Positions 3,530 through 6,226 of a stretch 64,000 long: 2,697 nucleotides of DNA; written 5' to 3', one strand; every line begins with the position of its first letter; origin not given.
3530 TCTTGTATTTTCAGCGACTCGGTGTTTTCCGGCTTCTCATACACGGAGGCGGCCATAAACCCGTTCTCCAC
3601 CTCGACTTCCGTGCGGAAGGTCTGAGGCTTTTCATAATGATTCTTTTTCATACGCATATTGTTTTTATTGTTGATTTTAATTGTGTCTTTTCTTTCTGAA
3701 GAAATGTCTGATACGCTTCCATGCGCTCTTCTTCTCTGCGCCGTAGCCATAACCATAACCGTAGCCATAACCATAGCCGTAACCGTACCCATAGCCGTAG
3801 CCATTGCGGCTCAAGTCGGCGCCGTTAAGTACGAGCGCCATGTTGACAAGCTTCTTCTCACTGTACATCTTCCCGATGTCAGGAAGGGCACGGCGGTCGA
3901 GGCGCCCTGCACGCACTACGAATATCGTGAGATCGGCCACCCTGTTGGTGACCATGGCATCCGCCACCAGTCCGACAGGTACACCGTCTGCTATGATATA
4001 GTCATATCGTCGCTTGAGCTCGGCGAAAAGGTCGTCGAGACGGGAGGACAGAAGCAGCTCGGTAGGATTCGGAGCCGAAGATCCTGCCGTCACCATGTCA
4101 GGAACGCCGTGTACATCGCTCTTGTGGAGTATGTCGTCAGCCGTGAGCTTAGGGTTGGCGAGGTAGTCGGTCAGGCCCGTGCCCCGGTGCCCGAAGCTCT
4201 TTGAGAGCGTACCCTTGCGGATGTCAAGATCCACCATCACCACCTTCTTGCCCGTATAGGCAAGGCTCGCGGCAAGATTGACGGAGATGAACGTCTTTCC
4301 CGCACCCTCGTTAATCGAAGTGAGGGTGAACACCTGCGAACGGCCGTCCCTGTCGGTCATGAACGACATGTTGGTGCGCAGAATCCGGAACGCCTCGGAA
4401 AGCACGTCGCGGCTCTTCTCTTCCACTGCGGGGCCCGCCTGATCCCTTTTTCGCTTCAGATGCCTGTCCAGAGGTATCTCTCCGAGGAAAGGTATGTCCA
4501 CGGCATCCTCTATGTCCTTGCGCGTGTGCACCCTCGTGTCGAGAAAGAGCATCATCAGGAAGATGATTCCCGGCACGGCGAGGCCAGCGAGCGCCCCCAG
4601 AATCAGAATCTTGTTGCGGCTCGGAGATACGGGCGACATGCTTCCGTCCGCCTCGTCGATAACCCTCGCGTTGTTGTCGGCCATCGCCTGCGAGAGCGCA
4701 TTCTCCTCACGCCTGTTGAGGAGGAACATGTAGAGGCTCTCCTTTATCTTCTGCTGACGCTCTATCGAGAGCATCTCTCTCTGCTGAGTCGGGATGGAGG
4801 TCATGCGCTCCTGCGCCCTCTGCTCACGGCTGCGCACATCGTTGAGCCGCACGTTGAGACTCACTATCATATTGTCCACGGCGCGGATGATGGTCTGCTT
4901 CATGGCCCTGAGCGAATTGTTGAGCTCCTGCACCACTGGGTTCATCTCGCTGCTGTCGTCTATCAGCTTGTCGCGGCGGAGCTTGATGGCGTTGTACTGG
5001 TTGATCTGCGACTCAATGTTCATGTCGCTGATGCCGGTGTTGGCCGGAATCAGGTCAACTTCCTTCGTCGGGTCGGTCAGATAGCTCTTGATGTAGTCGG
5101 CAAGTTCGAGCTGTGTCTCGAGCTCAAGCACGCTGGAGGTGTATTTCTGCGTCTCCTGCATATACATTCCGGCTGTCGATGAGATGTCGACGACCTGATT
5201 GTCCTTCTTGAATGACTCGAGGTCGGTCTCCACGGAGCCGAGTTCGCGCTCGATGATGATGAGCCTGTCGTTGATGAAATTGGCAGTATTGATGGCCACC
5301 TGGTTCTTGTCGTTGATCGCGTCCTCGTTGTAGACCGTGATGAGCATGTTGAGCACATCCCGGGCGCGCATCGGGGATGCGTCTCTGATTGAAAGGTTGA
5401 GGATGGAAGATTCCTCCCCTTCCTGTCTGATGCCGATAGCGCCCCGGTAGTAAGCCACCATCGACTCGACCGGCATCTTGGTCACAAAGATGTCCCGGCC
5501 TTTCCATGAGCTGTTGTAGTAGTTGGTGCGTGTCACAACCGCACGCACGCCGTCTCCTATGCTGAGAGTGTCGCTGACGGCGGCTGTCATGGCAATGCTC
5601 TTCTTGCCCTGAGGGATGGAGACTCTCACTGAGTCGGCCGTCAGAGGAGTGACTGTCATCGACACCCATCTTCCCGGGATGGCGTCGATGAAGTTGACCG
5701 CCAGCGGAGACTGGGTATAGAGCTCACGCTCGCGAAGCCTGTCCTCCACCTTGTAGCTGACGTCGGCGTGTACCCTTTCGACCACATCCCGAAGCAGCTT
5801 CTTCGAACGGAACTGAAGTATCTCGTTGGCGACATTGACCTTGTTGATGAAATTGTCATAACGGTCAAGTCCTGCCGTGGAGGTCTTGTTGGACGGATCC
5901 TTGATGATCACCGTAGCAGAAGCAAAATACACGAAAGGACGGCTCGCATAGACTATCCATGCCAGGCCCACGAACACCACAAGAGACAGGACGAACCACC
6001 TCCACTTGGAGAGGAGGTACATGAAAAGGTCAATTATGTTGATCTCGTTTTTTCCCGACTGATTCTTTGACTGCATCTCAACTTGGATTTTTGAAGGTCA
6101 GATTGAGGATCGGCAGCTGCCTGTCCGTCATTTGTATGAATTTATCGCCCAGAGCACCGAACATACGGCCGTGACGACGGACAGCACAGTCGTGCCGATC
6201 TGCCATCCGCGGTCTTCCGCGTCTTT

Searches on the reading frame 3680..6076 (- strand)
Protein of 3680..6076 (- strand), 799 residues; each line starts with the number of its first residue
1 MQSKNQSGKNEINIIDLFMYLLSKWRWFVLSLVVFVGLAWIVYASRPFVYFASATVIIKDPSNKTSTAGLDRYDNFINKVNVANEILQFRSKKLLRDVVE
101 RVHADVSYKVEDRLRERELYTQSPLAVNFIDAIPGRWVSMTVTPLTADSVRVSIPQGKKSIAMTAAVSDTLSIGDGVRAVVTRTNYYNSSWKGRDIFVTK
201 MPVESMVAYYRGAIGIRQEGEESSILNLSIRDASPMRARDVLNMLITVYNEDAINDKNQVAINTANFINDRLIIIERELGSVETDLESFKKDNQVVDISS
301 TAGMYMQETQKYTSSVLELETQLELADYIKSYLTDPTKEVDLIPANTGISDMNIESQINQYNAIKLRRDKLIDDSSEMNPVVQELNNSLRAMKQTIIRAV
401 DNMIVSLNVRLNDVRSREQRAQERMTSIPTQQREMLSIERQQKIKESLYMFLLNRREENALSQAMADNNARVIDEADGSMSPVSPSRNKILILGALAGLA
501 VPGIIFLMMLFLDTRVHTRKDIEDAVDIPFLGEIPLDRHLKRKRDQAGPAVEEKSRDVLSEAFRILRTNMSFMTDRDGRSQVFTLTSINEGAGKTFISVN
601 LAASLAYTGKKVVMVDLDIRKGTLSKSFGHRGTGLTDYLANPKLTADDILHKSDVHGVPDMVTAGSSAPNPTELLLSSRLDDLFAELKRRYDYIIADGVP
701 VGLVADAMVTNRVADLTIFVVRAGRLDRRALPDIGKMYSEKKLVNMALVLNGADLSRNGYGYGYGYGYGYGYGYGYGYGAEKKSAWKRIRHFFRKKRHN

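Call 69: search_protein_families(library=pfam, proteins=[window:3680-6076:-], max_evalue=0.00001)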
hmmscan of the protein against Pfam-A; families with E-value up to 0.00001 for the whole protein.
window:3680-6076:- (799 aa): 6 families
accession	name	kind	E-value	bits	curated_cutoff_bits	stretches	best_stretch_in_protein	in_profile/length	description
PF13807.11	GNVR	-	2.2e-12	47.2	27.7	1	432-504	3-75/82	G-rich domain on putative tyrosine kinase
PF13614.12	AAA_31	-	8.9e-11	42.5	27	1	587-706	8-134/177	AAA domain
PF10609.15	ParA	-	3.3e-09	37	27.1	0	582-632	5-55/246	NUBPL iron-transfer P-loop NTPase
PF01656.29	CbiA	-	6.6e-08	33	25.4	1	584-623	2-41/125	CobQ/CobB/MinD/ParA nucleotide binding domain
PF09140.17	MipZ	-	1.3e-07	31.7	20.7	1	590-714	10-122/262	ATPase MipZ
PF02706.20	Wzz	-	9.8e-06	26.2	25.5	0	10-88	1-79/91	Chain length determinant protein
